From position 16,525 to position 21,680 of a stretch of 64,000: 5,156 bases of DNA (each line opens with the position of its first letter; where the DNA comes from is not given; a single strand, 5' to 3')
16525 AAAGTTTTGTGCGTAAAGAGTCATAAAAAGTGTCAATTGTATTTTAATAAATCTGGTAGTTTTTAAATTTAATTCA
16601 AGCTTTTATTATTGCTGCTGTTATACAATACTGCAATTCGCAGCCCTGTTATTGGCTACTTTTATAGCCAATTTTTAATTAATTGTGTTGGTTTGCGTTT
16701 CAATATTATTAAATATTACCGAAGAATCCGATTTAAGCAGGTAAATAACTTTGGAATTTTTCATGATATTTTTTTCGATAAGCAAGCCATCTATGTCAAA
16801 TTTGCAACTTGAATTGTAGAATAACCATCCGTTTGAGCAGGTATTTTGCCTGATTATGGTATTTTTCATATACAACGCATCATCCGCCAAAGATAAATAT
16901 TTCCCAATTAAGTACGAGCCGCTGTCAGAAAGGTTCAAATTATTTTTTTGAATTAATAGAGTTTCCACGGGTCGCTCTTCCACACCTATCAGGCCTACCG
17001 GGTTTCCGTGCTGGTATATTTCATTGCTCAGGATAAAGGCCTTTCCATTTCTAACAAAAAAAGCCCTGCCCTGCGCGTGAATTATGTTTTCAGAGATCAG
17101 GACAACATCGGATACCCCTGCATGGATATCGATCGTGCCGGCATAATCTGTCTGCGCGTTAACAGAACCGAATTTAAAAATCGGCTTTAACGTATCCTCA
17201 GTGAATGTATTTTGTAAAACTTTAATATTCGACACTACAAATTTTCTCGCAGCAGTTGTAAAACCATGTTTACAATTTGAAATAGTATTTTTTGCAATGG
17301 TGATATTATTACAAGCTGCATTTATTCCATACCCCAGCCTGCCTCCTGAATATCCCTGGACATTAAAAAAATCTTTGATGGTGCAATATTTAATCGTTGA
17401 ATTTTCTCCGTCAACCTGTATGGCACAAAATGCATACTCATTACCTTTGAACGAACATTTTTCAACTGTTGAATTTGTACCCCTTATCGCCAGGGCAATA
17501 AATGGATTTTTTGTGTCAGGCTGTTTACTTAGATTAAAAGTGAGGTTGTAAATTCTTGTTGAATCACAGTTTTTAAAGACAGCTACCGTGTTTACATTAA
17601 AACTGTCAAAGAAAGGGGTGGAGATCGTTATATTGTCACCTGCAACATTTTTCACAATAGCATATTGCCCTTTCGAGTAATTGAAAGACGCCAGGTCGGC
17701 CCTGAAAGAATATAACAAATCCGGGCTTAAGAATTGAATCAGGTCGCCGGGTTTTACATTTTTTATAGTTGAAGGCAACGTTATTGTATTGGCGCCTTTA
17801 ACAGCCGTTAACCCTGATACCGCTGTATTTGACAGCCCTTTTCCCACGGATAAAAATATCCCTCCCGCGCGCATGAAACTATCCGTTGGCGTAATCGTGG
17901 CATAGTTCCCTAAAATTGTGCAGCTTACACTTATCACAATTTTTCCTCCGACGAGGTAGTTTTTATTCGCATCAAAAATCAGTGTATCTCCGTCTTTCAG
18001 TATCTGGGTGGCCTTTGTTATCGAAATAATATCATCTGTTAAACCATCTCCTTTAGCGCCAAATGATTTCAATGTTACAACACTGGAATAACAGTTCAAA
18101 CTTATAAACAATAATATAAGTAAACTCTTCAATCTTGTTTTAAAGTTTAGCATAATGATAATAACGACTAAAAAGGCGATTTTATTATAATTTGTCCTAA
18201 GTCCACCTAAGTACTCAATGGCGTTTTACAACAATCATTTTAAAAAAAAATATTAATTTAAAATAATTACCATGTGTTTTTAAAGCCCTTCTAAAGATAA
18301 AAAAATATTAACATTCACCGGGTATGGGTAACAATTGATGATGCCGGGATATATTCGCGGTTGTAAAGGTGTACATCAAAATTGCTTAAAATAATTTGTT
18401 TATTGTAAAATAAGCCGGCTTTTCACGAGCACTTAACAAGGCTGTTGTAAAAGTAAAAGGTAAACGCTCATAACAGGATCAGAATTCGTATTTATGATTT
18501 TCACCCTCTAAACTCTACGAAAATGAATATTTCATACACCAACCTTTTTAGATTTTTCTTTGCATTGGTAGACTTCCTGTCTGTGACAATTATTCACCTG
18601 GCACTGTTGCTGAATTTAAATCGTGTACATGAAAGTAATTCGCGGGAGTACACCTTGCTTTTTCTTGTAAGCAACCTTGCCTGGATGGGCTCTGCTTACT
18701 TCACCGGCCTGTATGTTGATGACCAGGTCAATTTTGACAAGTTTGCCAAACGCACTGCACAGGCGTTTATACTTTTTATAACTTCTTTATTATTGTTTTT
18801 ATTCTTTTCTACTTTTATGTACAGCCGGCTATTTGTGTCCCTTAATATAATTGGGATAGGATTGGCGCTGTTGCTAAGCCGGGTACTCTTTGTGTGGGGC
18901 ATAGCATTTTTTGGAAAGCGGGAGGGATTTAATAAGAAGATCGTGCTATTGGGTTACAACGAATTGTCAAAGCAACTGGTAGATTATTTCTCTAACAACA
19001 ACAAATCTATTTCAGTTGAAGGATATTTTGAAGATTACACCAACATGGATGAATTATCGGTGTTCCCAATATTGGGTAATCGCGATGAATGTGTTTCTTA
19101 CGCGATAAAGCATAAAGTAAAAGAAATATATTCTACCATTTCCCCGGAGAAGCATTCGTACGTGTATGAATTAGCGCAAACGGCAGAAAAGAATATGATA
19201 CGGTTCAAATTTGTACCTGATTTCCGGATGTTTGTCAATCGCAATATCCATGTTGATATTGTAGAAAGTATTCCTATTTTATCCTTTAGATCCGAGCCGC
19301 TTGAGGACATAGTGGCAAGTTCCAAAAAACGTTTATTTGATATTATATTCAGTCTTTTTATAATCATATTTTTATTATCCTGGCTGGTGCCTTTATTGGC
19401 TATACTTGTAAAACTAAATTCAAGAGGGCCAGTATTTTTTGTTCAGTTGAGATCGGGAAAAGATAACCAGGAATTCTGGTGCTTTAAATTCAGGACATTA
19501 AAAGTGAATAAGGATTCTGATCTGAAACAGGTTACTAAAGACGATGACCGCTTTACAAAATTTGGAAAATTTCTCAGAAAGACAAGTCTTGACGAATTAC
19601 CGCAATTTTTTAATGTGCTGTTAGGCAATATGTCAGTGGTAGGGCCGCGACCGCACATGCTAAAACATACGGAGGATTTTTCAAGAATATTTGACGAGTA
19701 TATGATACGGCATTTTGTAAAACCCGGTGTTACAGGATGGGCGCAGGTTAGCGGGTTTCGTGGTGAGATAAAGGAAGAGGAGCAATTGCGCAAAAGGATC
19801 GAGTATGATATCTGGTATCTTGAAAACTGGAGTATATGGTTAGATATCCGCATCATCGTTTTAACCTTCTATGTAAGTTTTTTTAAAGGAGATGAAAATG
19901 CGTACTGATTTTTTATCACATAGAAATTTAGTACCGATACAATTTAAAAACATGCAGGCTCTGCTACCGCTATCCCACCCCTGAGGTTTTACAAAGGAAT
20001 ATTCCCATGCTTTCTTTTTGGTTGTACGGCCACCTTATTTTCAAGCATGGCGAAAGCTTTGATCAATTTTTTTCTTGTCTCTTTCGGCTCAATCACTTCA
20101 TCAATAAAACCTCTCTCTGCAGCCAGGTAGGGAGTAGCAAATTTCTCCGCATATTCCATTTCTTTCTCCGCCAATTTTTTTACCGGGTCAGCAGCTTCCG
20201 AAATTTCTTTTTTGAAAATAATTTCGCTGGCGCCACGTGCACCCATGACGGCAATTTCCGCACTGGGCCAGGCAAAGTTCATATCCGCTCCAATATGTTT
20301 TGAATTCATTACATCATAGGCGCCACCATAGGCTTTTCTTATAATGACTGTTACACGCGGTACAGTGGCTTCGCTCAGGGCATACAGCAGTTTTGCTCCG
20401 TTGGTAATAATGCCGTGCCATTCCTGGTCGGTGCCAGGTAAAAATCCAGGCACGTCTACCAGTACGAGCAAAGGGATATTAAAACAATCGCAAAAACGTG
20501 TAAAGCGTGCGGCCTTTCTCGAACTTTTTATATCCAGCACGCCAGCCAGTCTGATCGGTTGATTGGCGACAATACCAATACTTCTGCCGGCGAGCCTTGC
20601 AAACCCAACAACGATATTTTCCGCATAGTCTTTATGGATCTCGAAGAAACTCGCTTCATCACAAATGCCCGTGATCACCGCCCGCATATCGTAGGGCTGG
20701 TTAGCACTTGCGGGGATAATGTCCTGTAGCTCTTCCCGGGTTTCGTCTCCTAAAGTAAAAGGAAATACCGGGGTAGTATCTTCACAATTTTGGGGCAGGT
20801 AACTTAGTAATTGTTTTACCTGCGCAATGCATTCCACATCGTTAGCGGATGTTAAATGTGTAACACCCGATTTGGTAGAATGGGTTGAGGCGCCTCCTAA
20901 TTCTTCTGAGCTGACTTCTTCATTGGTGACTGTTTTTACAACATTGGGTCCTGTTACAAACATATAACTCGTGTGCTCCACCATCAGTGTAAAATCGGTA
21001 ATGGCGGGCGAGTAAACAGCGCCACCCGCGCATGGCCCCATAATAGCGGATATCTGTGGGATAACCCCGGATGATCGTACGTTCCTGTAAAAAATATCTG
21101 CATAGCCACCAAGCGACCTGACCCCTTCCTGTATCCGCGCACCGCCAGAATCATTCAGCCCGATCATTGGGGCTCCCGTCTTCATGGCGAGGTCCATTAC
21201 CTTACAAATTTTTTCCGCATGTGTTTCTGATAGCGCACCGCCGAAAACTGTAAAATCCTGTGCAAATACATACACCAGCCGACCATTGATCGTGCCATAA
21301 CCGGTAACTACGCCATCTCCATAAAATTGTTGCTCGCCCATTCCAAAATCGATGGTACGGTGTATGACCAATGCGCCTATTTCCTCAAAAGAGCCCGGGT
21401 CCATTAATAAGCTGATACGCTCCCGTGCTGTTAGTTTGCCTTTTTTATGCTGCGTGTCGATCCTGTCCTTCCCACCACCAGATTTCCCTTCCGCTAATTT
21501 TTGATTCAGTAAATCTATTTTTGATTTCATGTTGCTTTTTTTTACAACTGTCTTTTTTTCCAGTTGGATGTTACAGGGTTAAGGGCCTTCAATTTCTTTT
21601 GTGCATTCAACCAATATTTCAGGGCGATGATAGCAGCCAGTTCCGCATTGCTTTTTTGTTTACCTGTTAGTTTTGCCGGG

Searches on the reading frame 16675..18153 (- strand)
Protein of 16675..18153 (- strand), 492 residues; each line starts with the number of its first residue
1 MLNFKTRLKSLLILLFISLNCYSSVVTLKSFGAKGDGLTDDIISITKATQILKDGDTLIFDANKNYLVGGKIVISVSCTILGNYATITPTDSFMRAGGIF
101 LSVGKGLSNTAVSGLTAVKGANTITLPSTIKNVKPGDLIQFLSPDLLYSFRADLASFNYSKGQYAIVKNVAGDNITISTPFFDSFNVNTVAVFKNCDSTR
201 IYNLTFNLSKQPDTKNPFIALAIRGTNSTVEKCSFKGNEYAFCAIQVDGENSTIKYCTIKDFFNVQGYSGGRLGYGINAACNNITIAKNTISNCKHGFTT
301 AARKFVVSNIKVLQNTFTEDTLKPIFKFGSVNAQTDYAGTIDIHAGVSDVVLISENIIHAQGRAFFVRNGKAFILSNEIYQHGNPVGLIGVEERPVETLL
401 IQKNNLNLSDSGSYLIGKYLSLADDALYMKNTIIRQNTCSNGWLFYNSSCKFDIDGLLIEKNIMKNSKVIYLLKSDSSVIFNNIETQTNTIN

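Call 47: search_protein_families(library=pfam, proteins=[window:16675-18153:-], max_evalue=0.00001)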
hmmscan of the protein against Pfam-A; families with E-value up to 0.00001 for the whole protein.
window:16675-18153:- (492 aa): 1 family
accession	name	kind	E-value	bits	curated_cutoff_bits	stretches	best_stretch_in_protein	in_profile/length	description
PF12708.12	Pect-lyase_RHGA_epim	-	7e-07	29.7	27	0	28-133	4-105/213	Rhamnogalacturonase A/epimerase, pectate lyase-like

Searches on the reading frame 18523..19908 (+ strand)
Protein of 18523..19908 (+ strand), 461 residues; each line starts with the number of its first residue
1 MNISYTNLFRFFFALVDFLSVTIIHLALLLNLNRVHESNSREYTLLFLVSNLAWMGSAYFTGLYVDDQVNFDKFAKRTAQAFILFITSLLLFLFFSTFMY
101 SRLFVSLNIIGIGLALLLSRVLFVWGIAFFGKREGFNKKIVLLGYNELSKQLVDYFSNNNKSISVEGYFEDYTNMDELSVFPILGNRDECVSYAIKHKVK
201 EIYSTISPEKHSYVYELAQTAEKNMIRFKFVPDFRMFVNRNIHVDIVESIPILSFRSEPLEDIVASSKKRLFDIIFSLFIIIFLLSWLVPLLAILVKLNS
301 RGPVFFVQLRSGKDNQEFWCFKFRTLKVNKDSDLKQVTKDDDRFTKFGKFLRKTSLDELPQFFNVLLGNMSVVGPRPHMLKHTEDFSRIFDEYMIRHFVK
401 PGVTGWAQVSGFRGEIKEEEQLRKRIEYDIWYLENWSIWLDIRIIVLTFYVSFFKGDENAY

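Call 47: search_protein_families(library=pfam, proteins=[window:18523-19908:+], max_evalue=0.00001)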
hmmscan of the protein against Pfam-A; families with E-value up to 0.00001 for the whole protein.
window:18523-19908:+ (461 aa): 2 families
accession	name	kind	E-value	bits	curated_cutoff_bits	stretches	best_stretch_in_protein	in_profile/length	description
PF02397.22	Bac_transf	-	3.6e-66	222.5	27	1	269-452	1-177/179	Bacterial sugar transferase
PF13727.12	CoA_binding_3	-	3.6e-12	47.1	25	1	69-232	12-175/175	CoA-binding domain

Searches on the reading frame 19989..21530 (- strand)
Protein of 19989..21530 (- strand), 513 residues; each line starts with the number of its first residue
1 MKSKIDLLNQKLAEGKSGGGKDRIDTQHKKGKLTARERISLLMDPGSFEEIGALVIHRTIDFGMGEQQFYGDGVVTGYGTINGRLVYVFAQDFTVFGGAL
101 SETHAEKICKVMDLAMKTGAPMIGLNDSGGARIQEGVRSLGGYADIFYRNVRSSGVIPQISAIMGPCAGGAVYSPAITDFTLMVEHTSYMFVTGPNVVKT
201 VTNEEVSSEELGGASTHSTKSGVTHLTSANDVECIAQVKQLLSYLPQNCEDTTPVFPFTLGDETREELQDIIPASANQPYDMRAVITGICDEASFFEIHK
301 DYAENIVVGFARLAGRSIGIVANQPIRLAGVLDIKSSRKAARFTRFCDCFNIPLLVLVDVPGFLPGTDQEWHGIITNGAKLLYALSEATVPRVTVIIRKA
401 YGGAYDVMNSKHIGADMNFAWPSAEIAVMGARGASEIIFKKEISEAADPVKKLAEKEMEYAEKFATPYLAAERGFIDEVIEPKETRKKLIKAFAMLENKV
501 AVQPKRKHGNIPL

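Call 47: search_protein_families(library=pfam, proteins=[window:19989-21530:-], max_evalue=0.00001)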
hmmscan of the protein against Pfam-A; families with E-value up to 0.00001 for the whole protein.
window:19989-21530:- (513 aa): 2 families
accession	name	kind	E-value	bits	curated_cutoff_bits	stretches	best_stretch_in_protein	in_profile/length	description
PF01039.27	Carboxyl_trans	-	1.5e-200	667.5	22.3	1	27-511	2-493/493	Carboxyl transferase domain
PF03255.19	ACCA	-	1.4e-14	54.4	23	1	285-451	71-245/310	Acetyl co-enzyme A carboxylase carboxyltransferase-like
